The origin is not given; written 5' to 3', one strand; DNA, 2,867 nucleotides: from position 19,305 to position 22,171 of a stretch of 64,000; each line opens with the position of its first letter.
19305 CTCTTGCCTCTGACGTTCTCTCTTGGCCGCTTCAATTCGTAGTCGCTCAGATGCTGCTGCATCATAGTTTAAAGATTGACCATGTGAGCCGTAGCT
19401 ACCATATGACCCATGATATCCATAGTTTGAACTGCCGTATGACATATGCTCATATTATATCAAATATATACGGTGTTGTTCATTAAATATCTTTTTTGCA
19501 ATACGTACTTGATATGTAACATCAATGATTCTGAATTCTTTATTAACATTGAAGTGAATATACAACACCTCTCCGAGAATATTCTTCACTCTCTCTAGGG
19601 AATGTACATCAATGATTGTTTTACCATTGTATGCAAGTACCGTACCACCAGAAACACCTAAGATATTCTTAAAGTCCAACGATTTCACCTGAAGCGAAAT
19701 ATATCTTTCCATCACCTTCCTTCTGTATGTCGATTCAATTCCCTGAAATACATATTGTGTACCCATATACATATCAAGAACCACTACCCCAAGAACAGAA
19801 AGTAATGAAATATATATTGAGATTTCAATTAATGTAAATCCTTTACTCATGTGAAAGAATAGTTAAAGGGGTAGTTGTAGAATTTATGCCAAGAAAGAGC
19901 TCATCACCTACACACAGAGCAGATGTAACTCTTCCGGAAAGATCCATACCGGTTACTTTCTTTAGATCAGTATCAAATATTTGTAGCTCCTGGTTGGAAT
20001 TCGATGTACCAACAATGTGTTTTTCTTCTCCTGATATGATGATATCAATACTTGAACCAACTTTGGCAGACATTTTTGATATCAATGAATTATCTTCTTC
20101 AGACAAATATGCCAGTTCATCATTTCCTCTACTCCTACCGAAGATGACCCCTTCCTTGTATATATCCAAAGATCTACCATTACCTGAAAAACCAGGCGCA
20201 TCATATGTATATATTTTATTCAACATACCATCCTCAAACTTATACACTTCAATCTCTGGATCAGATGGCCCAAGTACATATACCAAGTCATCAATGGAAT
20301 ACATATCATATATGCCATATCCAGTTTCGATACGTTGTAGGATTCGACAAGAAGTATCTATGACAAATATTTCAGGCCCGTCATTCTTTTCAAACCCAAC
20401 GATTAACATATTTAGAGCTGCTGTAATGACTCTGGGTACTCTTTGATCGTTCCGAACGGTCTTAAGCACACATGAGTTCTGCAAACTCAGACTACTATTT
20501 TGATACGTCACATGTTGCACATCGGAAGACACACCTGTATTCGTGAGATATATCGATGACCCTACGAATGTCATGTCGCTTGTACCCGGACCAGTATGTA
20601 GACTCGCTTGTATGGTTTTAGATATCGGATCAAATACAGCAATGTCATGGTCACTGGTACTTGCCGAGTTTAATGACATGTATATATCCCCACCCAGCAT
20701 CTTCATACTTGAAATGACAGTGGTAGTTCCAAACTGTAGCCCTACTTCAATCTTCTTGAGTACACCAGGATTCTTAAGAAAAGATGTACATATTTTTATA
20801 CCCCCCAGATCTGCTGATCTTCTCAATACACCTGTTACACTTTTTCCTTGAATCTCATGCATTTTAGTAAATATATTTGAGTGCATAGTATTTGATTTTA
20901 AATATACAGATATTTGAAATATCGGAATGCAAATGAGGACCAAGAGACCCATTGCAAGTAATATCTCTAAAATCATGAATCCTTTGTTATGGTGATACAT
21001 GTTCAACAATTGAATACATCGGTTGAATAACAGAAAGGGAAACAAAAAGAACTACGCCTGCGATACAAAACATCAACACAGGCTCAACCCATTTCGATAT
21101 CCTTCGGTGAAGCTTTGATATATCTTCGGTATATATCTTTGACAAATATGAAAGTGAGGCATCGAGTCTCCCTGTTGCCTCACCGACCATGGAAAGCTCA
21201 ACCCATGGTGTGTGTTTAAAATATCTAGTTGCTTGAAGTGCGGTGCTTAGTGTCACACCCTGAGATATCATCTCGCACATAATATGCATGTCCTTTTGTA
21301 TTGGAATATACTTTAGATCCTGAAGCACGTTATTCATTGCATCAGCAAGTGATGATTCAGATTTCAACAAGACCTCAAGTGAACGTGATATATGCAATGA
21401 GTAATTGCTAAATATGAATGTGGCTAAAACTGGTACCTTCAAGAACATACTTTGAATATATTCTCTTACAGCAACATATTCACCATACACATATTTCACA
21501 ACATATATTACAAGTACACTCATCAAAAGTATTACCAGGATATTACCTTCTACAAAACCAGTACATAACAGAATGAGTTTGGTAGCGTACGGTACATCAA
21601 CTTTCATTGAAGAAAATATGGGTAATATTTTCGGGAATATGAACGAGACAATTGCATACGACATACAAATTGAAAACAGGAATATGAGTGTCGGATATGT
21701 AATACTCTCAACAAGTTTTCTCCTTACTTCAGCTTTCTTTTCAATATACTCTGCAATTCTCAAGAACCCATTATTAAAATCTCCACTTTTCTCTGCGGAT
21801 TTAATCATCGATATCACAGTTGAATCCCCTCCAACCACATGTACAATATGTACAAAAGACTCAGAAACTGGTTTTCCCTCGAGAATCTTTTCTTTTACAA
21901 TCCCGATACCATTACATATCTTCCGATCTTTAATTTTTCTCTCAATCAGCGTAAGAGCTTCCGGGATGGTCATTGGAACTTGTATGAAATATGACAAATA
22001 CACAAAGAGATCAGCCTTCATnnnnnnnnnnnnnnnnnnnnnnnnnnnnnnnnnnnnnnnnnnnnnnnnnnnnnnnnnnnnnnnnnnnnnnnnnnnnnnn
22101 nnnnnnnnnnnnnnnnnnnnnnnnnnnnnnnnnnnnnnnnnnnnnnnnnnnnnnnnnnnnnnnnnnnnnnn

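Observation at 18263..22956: Compact type IV pilus / competence-pseudopilus-like operon ending in two unusual coiled-coil proteins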

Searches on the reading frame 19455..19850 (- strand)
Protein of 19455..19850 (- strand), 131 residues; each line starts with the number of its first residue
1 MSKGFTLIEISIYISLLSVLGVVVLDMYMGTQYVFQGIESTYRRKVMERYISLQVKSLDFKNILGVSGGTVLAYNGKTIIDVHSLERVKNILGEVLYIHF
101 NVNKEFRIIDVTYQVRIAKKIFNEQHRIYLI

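Call 3: search_protein_families(library=pfam, proteins=[window:19455-19850:-], max_evalue=1)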
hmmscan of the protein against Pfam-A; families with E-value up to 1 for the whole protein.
window:19455-19850:- (131 aa): 1 family
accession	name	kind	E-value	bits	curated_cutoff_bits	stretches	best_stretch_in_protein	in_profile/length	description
PF07963.17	N_methyl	-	0.00035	20.5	21.2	1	2-25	4-27/27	Prokaryotic N-terminal methylation motif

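Call 4: search_protein_families(library=ncbifam, proteins=[window:19455-19850:-], max_evalue=1)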
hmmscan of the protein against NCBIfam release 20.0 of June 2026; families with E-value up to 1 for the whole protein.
window:19455-19850:- (131 aa): 3 families
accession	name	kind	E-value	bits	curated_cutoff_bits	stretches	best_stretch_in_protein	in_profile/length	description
TIGR02532.1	IV_pilin_GFxxxE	domain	0.0042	16.9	16.3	1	3-25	2-24/24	prepilin-type N-terminal cleavage/methylation domain-containing protein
NF007862.0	PRK10574.1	equivalog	0.038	14.1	138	1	3-29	5-31/145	prepilin peptidase-dependent pilin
TIGR02599.1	TIGR02599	subfamily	0.055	12.7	256.5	1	4-38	1-35/361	Verru_Chthon cassette protein C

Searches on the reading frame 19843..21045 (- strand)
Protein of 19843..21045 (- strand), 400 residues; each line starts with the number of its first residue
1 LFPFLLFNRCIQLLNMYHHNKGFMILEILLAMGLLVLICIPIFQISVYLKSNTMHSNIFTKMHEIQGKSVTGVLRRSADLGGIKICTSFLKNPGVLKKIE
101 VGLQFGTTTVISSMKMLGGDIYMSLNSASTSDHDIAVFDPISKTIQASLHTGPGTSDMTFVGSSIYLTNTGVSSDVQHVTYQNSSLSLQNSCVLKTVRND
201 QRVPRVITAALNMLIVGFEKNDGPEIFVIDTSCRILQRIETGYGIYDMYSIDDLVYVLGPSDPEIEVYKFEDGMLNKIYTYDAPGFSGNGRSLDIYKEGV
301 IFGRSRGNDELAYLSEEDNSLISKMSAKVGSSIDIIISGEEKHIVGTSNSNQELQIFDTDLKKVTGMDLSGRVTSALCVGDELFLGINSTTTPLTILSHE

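Call 3: search_protein_families(library=pfam, proteins=[window:19843-21045:-], max_evalue=1)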
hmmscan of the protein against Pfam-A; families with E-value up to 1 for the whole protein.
window:19843-21045:- (400 aa): 1 family
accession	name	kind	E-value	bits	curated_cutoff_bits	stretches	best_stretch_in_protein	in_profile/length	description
PF19861.4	DUF6335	-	0.22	12.4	25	1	320-389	3-72/124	Family of unknown function (DUF6335)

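Call 4: search_protein_families(library=ncbifam, proteins=[window:19843-21045:-], max_evalue=1)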
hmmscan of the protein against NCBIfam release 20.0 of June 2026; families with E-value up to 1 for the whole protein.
window:19843-21045:- (400 aa): 2 families
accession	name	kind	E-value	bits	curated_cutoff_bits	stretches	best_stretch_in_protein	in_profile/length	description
NF041013.1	T4P_ComGE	equivalog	0.0007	19.7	49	1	20-45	3-28/83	competence type IV pilus minor pilin ComGE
NF007848.0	PRK10557.1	equivalog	0.068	12.5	120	1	15-64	5-54/192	prepilin peptidase-dependent protein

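Call 15: find_homologous_proteins(query=window:19846-21000:-)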
Query seq(385 aa) (385 aa): 8 proteins with E <= 0.001 among 3148 candidates.
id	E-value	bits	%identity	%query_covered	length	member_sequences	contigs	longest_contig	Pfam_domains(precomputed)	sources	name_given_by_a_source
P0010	5.4e-249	843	100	100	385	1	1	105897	-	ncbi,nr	ncbi:MAG: hypothetical protein FGM57_00215 [Candidatus Taylorbacteria bacterium]|nr:hypothetical pro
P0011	1.2e-82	296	41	98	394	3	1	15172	-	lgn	-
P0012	3.2e-76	275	42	98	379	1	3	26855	-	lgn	-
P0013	6.6e-74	267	38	100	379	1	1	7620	-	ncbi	-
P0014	3.0e-67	245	39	98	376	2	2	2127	-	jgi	jgi:hypothetical protein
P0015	7.6e-40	155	31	97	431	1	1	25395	-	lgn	-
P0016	7.3e-39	152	30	95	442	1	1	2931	-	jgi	jgi:hypothetical protein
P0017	5.8e-33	132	30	95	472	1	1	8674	-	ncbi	-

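Call 28: predict_structure(alignment_id=A2)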
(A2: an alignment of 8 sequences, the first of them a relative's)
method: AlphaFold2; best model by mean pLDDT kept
length: 385 residues; sequences in the alignment: 8
mean_pLDDT: 79.8   pTM: 0.76
mean pLDDT of the five models: 79.8, 79.6, 78.6, 78.5, 78.0
residues with pLDDT >= 90: 147; 70-90: 166; 50-70: 30; < 50: 42
segments of 3 or more residues with pLDDT < 50: 1-7, 33-67
pLDDT, mean of each block of 10 residues (from residue 1): 46 69 61 44 34 29 50 72 86 87 88 85 92 87 89 86 91 91 79 89 84 92 90 85 80 88 84 79 86 86 86 91 87 92 92 91 88 90 87
secondary structure, 60 per line:
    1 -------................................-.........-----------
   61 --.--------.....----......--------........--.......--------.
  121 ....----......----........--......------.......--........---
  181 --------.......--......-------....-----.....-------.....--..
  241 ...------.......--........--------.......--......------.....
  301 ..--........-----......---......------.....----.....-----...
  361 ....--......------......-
elements in order: H8-39 H41-49 H72-76 E81-86 E95-102 E105-111 E120-124 E129-134 E139-146 E149-154 E161-167 E170-177 E189-195 E198-203 E211-214 E220-224 E232-236 E239-243 E250-256 E259-266 E275-281 E284-289 E296-302 E305-312 E318-323 E327-332 E339-343 E348-352 E358-364 E367-372 E379-384

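Call 30: fold_search(model_id=the predicted structure, library=pdb)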
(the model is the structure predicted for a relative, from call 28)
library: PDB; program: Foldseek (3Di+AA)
matches with E <= 10: 1885; with E <= 0.001: 1532
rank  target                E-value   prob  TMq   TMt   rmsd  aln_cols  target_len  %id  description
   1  6y7n_A                5.4e-12  1.00  0.51  0.60   6.6       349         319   11  The crystal structure of the eight-bladed symmetrical designer protein Tako8 in the presence of tellurotungstic Anders (released 2020-12-16)
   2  6g6m                  9.0e-11  1.00  0.50  0.59   6.6       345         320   10  Crystal structure of the computationally designed Tako8 protein in P42212 (released 2018-11-28)
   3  6g6o_A                1.2e-10  1.00  0.55  0.64   5.2       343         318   11  Crystal structure of the computationally designed Ika8 protein: crystal packing No.1 in P63 (released 2018-11-28)
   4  4h5j_A                1.7e-10  1.00  0.65  0.72   3.6       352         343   12  Crystal Structure of the Guanine Nucleotide Exchange Factor Sec12 (P64 form) (released 2012-11-07)
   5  4x63_B                1.8e-10  1.00  0.60  0.74   4.4       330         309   14  Crystal structure of PRMT5:MEP50 with EPZ015666 and SAH (released 2015-04-22)
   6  6y7o_A                2.1e-10  1.00  0.54  0.63   5.6       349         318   12  The complex between the eight-bladed symmetrical designer protein Tako8 and the silicotungstic acid Keggin (STA) (released 2020-12-16)
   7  7klj_B                2.9e-10  1.00  0.56  0.67   5.8       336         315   12  Crystal structure of the WD-repeat domain of human KIF21A (released 2020-12-16)
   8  6m93_A                3.0e-10  1.00  0.59  0.57   3.7       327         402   13  Monophosphorylated pSer33 b-Catenin peptide, b-TrCP/Skp1, NRX-1933 ternary complex (released 2019-04-03)
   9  6wnx_G                3.0e-10  1.00  0.58  0.56   3.7       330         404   12  FBXW11-SKP1 in complex with a pSer33/pSer37 Beta-Catenin peptide (released 2020-05-06)
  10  4h5i_B                3.2e-10  1.00  0.62  0.69   4.1       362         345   14  Crystal Structure of the Guanine Nucleotide Exchange Factor Sec12 (P1 form) (released 2012-11-07)
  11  3v7d_B                4.1e-10  1.00  0.54  0.48   5.9       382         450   15  Crystal Structure of ScSkp1-ScCdc4-pSic1 peptide complex (released 2012-05-02)
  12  9tdz_A                4.5e-10  1.00  0.60  0.64   3.7       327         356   13  Crystal structure of beta-TrCP bound by diphosphorylated claspin degron peptide (released 2026-04-08)
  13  6m90_A                5.5e-10  1.00  0.60  0.58   3.7       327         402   13  Monophosphorylated pSer33 b-Catenin peptide, b-TrCP/Skp1, NRX-2776 ternary complex (released 2019-04-03)
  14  6m92_A                5.5e-10  1.00  0.60  0.58   3.7       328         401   13  Monophosphorylated pSer33 b-Catenin peptide, b-TrCP/Skp1, NRX-2663 ternary complex (released 2019-04-03)
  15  4h5j_B                5.8e-10  1.00  0.63  0.69   4.0       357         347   13  Crystal Structure of the Guanine Nucleotide Exchange Factor Sec12 (P64 form) (released 2012-11-07)
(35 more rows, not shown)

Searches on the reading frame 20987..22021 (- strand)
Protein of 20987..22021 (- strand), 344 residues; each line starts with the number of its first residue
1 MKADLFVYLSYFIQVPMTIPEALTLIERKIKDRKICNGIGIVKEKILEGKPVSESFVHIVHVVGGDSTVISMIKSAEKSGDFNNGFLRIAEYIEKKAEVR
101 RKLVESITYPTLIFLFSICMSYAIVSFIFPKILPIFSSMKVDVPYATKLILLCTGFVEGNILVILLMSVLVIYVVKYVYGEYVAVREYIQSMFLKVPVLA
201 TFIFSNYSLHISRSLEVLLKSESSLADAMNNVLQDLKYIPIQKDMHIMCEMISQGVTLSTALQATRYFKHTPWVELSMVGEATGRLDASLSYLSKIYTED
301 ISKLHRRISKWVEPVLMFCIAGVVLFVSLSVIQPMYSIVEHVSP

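Call 3: search_protein_families(library=pfam, proteins=[window:20987-22021:-], max_evalue=1)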
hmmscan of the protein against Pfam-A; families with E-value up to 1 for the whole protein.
window:20987-22021:- (344 aa): 1 family
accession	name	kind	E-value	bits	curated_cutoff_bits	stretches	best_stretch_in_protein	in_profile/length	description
PF00482.28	T2SSF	-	1.9e-31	109.1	25.2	2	14-130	10-125/125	Type II secretion system (T2SS), protein F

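Call 4: search_protein_families(library=ncbifam, proteins=[window:20987-22021:-], max_evalue=1)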
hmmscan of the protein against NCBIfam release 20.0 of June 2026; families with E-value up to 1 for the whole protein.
window:20987-22021:- (344 aa): 7 families
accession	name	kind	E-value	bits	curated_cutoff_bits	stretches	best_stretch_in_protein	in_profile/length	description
TIGR02120.1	GspF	equivalog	1.6e-48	166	424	1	12-339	75-398/401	type II secretion system inner membrane protein GspF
NF041012.2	T4P_ComGB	equivalog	3.4e-37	128.5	240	1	6-339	7-331/332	competence type IV pilus assembly protein ComGB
NF007861.0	PRK10573.1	equivalog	1.2e-35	123.3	401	1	6-336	65-392/401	protein transport protein HofC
NF052607.1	T4PiliAsmPilCThrm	equivalog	5.4e-34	117.9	700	1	9-343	75-405/406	type IV pilus assembly protein PilC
NF047826.1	T3SSXpsF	equivalog_domain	4e-27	95.1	650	1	22-341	88-403/405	type II secretion system protein XpsF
NF052606.1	T4PiliAsmPilCMyx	equivalog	1.4e-26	93.3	700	1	15-342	95-418/419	type IV pilus assembly protein PilC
TIGR01740.1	pyrF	equivalog_domain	0.014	15.1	92.3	1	30-97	53-117/216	orotidine-5'-phosphate decarboxylase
